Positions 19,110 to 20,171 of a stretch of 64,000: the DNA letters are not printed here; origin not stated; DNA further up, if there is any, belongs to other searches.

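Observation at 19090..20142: Phage-encoded SPFH/band-7 lipoprotein sandwiched between two translationally coupled micro-membrane proteins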

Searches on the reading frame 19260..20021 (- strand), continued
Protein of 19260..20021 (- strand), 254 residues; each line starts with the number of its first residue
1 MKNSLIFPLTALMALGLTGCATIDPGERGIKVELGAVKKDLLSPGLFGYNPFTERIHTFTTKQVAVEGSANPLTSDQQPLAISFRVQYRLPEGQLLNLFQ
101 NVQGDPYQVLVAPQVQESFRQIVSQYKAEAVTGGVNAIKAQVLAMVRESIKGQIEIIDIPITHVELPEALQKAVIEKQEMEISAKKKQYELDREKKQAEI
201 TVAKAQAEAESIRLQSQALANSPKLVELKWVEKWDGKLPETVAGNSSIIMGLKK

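Call 67: get_annotated_region(hit=H70, flank=1200)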
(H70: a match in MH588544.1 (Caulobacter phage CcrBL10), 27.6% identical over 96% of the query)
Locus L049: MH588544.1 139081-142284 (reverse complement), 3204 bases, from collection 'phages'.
description: Caulobacter phage CcrBL10, complete genome.
organism: Caulobacter phage CcrBL10 (NCBI taxid 2283269)
taxonomy: Viruses; Duplodnaviria; Heunggongvirae; Uroviricota; Caudoviricetes; Dolichocephalovirinae; Poindextervirus; Poindextervirus BL10
host: Caulobacter vibrioides CB15; source: -; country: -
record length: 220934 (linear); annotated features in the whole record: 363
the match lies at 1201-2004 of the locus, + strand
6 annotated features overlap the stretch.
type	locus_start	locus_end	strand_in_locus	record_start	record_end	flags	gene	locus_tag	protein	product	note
CDS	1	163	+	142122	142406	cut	-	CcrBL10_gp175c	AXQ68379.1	hypothetical protein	-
CDS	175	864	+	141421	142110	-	-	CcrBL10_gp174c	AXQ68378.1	hypothetical protein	-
CDS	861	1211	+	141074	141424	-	-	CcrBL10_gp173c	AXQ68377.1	hypothetical protein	-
CDS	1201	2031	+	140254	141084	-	-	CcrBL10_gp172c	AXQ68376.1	putative serine protease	-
CDS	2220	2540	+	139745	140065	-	-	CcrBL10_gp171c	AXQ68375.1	hypothetical protein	-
CDS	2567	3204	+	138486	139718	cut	-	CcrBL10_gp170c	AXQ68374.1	protein RtcB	-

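Call 68: get_annotated_region(hit=H76, flank=1200)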
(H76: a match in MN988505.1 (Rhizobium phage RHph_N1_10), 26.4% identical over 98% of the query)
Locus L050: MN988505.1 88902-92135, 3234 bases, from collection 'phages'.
description: Rhizobium phage RHph_N1_10, complete genome.
organism: Rhizobium phage RHph_N1_10 (NCBI taxid 2509740)
taxonomy: Viruses; Duplodnaviria; Heunggongvirae; Uroviricota; Caudoviricetes
host: Rhizobium phaseoli N1_10; source: agricultural lands; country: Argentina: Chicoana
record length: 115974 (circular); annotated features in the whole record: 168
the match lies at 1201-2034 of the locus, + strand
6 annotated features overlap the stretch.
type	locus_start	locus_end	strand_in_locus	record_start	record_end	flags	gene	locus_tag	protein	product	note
CDS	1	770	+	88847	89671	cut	-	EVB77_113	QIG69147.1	thymidylate synthase protein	GO_function: GO:0004799 - thymidylate synthase activity; GO_process: GO:0006231 - dTMP biosynthetic process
CDS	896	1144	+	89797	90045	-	-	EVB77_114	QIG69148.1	hypothetical protein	-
CDS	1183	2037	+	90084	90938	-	-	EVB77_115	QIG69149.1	prohibitin family protein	GO_component: GO:0016020 - membrane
CDS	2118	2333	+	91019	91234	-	-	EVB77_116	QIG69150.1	hypothetical protein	-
CDS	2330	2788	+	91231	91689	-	-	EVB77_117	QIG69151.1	deoxyuridine 5'-triphosphate nucleotidohydrolase protein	GO_function: GO:0004170 - dUTP diphosphatase activity; GO_process: GO:0046080 - dUTP metabolic process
CDS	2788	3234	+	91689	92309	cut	-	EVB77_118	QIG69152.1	P-loop NTPase domain-containing protein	-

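Call 69: get_annotated_region(hit=H83, flank=1200)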
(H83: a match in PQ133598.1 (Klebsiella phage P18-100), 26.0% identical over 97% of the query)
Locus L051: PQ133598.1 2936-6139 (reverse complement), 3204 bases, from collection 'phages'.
description: Klebsiella phage P18-100, complete genome.
organism: Klebsiella phage P18-100 (NCBI taxid 3349439)
taxonomy: Viruses
host: Klebsiella pneumoniae; source: -; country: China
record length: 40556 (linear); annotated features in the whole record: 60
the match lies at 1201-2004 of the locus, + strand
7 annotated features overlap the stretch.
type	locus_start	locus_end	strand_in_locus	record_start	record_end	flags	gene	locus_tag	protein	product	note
CDS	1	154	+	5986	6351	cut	-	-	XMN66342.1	hypothetical protein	-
CDS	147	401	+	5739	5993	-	-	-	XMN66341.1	hypothetical protein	-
CDS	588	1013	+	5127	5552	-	-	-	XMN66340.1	hypothetical protein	-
CDS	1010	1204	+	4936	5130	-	-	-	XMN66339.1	hypothetical protein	-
CDS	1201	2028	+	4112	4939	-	-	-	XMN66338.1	hypothetical protein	-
CDS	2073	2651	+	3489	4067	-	-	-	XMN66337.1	hypothetical protein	-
CDS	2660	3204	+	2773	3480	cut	-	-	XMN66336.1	hypothetical protein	-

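Call 70: get_annotated_region(hit=H85, flank=1200)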
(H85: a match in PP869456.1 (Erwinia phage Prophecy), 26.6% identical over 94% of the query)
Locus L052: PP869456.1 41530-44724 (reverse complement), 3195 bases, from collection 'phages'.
description: Erwinia phage Prophecy, complete genome.
organism: Erwinia phage Prophecy (NCBI taxid 3163547)
taxonomy: Viruses; Duplodnaviria; Heunggongvirae; Uroviricota; Caudoviricetes
host: Erwinia amylovora; source: -; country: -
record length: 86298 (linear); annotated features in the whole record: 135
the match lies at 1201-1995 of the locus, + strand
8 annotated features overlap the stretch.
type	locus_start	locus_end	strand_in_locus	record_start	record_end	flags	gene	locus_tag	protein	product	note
CDS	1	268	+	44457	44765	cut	-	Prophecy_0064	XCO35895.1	hypothetical protein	-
CDS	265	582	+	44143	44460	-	-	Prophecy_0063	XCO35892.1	hypothetical protein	-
CDS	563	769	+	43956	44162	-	-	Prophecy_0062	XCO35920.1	hypothetical protein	-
CDS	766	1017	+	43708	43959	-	-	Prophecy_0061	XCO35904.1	hypothetical protein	-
CDS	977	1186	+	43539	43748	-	-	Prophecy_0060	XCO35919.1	hypothetical protein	-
CDS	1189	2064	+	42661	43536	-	-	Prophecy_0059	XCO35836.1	lipoprotein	-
CDS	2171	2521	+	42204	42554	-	-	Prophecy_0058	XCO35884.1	hypothetical protein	-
CDS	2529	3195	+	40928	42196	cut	-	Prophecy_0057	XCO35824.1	tRNA nucleotidyltransferase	RNA and nucleotide metabolism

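Call 71: get_annotated_region(hit=H87, flank=1200)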
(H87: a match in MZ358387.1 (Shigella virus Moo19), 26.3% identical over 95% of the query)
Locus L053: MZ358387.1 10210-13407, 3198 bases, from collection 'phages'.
description: Shigella virus Moo19, complete genome.
organism: Shigella virus Moo19 (NCBI taxid 2886042)
taxonomy: Viruses; Duplodnaviria; Heunggongvirae; Uroviricota; Caudoviricetes; Schitoviridae; Enquatrovirinae; Moovirus; Moovirus moo
host: Shigella flexneri; source: standing water in cow pasture; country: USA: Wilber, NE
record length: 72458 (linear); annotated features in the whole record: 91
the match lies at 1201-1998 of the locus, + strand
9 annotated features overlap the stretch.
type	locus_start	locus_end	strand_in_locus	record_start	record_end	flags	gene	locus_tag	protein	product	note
CDS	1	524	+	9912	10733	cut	-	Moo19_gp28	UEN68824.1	hypothetical protein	predicted structural protein; gp28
CDS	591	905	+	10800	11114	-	-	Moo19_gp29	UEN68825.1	superinfection exclusion protein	similar to phage P22 gp17 superinfection exclusion gene. IPR020285; gp29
CDS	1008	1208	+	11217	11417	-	-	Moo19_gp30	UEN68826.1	hypothetical protein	similar to phage N4 gp19; gp30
CDS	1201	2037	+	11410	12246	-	-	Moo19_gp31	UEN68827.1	SPFH protein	similar to phage N4 gp20. predicted HflC. IPR010200; gp31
CDS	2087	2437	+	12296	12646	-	-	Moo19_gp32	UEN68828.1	hypothetical protein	similar to phage N4 gp22. predicted HNH endonuclease; gp32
CDS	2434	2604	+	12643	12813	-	-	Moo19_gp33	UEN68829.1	hypothetical protein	gp33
CDS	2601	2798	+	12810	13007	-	-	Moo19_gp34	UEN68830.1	hypothetical protein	gp34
CDS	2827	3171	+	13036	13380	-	-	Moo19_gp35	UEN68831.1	hypothetical protein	gp35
CDS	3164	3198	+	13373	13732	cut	-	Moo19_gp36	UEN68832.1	hypothetical protein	gp36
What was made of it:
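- In N4-like Shigella phage Moo19, the SPFH gene (gp31, 'similar to N4 gp20') and its 2-TM upstream neighbour gp30 lie one gene away from an annotated P22 gp17-like superinfection exclusion gene (call 71).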

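Call 72: get_annotated_region(hit=H90, flank=1200)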
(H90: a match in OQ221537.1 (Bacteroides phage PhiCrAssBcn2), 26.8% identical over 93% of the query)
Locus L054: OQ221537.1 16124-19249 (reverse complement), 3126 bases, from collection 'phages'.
description: Bacteroides phage PhiCrAssBcn2, partial genome.
organism: Bacteroides phage PhiCrAssBcn2 (NCBI taxid 3023102)
taxonomy: Viruses; Duplodnaviria; Heunggongvirae; Uroviricota; Caudoviricetes; Crassvirales; Steigviridae; Asinivirinae; Kehishuvirus
host: Bacteroides intestinalis DSM 108646; source: wastewater; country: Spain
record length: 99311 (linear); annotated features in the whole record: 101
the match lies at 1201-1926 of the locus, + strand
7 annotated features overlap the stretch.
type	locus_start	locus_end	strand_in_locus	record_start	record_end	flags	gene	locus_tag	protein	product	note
CDS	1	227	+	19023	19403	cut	-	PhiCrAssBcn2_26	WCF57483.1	hypothetical protein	-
CDS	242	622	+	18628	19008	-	-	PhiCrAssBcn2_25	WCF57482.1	hypothetical protein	-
CDS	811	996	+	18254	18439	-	-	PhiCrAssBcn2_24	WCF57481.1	hypothetical protein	-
CDS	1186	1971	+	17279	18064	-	-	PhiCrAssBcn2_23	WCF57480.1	hypothetical protein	-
CDS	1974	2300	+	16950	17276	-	-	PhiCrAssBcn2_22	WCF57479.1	hypothetical protein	-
CDS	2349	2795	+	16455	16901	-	-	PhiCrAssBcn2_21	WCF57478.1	glycoside hydrolase/peptidoglycan hydrolase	-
CDS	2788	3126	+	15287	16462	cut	-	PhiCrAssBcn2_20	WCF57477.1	putative HKD family nuclease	-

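Call 73: get_annotated_region(hit=H98, flank=1200)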
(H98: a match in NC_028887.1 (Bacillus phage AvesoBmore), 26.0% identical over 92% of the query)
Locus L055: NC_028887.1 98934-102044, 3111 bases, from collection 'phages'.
description: Bacillus phage AvesoBmore, complete genome.
organism: Bacillus phage AvesoBmore (NCBI taxid 1698451)
taxonomy: Viruses; Duplodnaviria; Heunggongvirae; Uroviricota; Caudoviricetes; Herelleviridae; Bastillevirinae; Bequatrovirus; Bequatrovirus avesobmore
host: Bacillus thuringiensis subsp. kurstaki; source: soil; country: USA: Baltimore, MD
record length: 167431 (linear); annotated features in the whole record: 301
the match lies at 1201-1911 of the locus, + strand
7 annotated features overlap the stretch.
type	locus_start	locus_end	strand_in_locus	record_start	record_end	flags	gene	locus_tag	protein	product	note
CDS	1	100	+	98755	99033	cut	-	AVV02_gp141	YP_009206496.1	hypothetical protein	gp141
CDS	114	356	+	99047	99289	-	-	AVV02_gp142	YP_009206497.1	hypothetical protein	gp142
CDS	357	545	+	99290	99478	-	-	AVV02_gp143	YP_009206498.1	hypothetical protein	gp143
CDS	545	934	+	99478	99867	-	-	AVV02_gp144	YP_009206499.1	hypothetical protein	gp144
CDS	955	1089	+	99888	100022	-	-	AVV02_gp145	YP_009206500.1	hypothetical protein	gp145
CDS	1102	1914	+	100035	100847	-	-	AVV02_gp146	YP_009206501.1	lipoprotein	gp146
CDS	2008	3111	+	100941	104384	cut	-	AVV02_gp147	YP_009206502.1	DNA polymerase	gp147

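Call 75: predict_structure(alignment_id=A1)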
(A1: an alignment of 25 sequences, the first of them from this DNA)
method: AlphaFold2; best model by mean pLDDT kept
length: 254 residues; sequences in the alignment: 25
mean_pLDDT: 74.3   pTM: 0.51
mean pLDDT of the five models: 74.3, 72.8, 71.8, 71.5, 65.4
residues with pLDDT >= 90: 1; 70-90: 193; 50-70: 40; < 50: 20
segments of 3 or more residues with pLDDT < 50: 236-238, 240-254
pLDDT, mean of each block of 10 residues (from residue 1): 58 64 79 78 79 79 83 80 84 79 80 86 80 79 85 82 73 73 83 88 87 74 54 49 38 35
secondary structure, 60 per line:
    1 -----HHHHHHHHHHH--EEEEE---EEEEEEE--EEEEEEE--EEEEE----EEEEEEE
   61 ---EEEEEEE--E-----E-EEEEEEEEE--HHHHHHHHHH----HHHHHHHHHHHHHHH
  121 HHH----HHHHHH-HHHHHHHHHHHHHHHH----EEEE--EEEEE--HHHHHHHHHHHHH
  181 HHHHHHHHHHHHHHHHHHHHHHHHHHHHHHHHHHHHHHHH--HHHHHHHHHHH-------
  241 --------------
elements in order: H6-16 E19-23 E27-33 E36-42 E45-49 E54-60 E64-70 E81-89 H92-101 H106-123 H128-133 H135-150 E155-158 E161-165 H168-220 H223-233
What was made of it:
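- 19362..19520 (-): Long charged alpha-helix (residues 168-220). It corresponds to the wall helix (CC1) of SPFH cages. It is followed by the conserved C-terminal K-W-D-G-K-L-P motif. AF2 secondary structure H168-220 (call 75).
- On SPFH / Band 7 superfamily (Pfam PF01145): The AF2 model (mean pLDDT 74) has beta-rich SPFH elements, then helix 168-220 and helix 223-233 (call 75).
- Checked: The AlphaFold model shows an uninterrupted helix at residues 168-220 that is rich in E/K/Q/A (call 75).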

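Call 79: fold_search(model_id=the predicted structure, library=pdb)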
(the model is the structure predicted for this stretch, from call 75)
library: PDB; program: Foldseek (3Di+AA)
matches with E <= 10: 357; with E <= 0.001: 68
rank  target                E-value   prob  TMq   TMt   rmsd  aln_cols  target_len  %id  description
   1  8rrh_A                7.5e-16  1.00  0.66  0.63  18.1       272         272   17  The human prohibitin complex (released 2024-12-18)
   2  8rrh_B                2.5e-15  1.00  0.61  0.53  20.3       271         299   18  The human prohibitin complex (released 2024-12-18)
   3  9o9z_a                1.6e-14  1.00  0.60  0.59  10.8       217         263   21  The human PHB1/2 complex (closed) (released 2025-10-22)
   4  9o9z_A                4.0e-14  1.00  0.60  0.63  17.6       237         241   16  The human PHB1/2 complex (closed) (released 2025-10-22)
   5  7vhq_G                4.5e-14  1.00  0.57  0.50  20.0       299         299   18  Structural insights into the membrane microdomain organization by SPFH family proteins (released 2022-01-19)
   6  9oh9_B                2.7e-13  1.00  0.57  0.57  20.0       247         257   18  Human Stomatin Complex in Native Membrane Vesicles (released 2025-08-13)
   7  9z7u_B                2.8e-13  1.00  0.57  0.54  20.5       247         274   19  Human Stomatin - C8 Symmetry (released 2026-02-25)
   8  9oh9_A                3.8e-13  1.00  0.57  0.57  20.2       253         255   17  Human Stomatin Complex in Native Membrane Vesicles (released 2025-08-13)
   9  7vhq_E                4.6e-13  1.00  0.56  0.54  18.4       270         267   18  Structural insights into the membrane microdomain organization by SPFH family proteins (released 2022-01-19)
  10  9cz2_XA               5.4e-13  1.00  0.56  0.52  18.4       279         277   18  Cryo-EM structure of a nautilus-like HflK/C assembly in complex with FtsH AAA protease (released 2024-11-13)
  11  9z7u_C                1.0e-12  1.00  0.56  0.53  20.6       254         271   18  Human Stomatin - C8 Symmetry (released 2026-02-25)
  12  9vvg_A                2.9e-12  1.00  0.59  0.51  33.2       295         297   19  Cryo-EM structure of the erlin1/2 complex purified using GDN and CHS (released 2026-03-25)
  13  9vvj_A                8.3e-12  1.00  0.63  0.53   9.6       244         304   19  Cryo-EM structure of the erlin1/2 complex purified using DDM and GDN (released 2026-03-25)
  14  9unl_E                1.4e-11  1.00  0.60  0.61  16.8       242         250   17  Cryo-EM structure of the human prohibitin complex (released 2025-09-10)
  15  7wi3_C                1.4e-11  1.00  0.56  0.51  21.7       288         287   18  Cryo-EM structure of E.Coli FtsH-HflkC AAA protease complex (released 2022-06-01)
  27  7wi3_A                6.3e-10  1.00  0.55  0.48  16.4       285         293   17  Cryo-EM structure of E.Coli FtsH-HflkC AAA protease complex (released 2022-06-01)
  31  7wi3_B                3.5e-09  1.00  0.51  0.48  19.7       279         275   17  Cryo-EM structure of E.Coli FtsH-HflkC AAA protease complex (released 2022-06-01)
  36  7wi3_D                1.4e-08  1.00  0.54  0.49  17.0       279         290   18  Cryo-EM structure of E.Coli FtsH-HflkC AAA protease complex (released 2022-06-01)
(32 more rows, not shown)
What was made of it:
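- On SPFH / Band 7 superfamily (Pfam PF01145): Foldseek gives probability 1.0 and TM about 0.6 to full-length prohibitin, HflC/K, stomatin and erlin chains (call 79).
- The full cage-protomer architecture is retained (call 79).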
